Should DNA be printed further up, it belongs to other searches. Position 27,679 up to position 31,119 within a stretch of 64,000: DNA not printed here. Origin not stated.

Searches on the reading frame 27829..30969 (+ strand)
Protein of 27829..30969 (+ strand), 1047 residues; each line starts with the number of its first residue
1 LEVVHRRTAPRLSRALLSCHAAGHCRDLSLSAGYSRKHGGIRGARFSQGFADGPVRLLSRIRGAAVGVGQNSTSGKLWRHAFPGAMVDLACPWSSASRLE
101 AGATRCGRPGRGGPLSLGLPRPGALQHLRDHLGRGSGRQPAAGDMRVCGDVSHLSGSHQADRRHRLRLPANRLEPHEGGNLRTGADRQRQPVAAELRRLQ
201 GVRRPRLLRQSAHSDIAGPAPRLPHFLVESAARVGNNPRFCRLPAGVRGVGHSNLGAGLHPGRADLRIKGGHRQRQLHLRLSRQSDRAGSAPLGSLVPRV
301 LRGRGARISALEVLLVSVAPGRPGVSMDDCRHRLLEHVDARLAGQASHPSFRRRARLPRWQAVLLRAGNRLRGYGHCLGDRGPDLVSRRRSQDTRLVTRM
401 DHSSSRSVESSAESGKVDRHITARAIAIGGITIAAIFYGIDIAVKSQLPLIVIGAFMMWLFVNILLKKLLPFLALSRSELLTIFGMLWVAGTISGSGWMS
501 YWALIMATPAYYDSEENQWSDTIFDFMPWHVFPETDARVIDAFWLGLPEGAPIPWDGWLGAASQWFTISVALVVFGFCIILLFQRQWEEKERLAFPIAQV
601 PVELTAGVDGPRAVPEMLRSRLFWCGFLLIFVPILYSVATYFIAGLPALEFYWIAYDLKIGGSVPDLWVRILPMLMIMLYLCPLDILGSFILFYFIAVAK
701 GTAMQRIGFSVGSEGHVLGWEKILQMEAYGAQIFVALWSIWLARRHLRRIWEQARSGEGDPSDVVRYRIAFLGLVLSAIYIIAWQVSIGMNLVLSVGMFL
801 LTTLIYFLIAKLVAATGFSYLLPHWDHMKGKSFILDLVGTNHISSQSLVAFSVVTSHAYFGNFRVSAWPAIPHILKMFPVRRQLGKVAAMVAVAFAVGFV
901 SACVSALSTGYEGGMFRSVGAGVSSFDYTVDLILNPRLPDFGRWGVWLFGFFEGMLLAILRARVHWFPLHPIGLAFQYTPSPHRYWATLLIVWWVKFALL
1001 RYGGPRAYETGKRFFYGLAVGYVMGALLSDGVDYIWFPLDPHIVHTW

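Call 90: search_protein_families(library=pfam, proteins=[window:27829-30969:+], max_evalue=0.00001)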
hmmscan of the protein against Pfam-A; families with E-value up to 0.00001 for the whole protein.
window:27829-30969:+ (1047 aa): 2 families
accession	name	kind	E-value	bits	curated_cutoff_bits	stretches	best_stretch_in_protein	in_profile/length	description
PF20581.3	DUF6785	-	8.9e-78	262.4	25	1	446-914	34-498/498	Family of unknown function (DUF6785)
PF20580.3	DUF6784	-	4.1e-18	65.9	26.4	1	945-1027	2-84/101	Domain of unknown function (DUF6784)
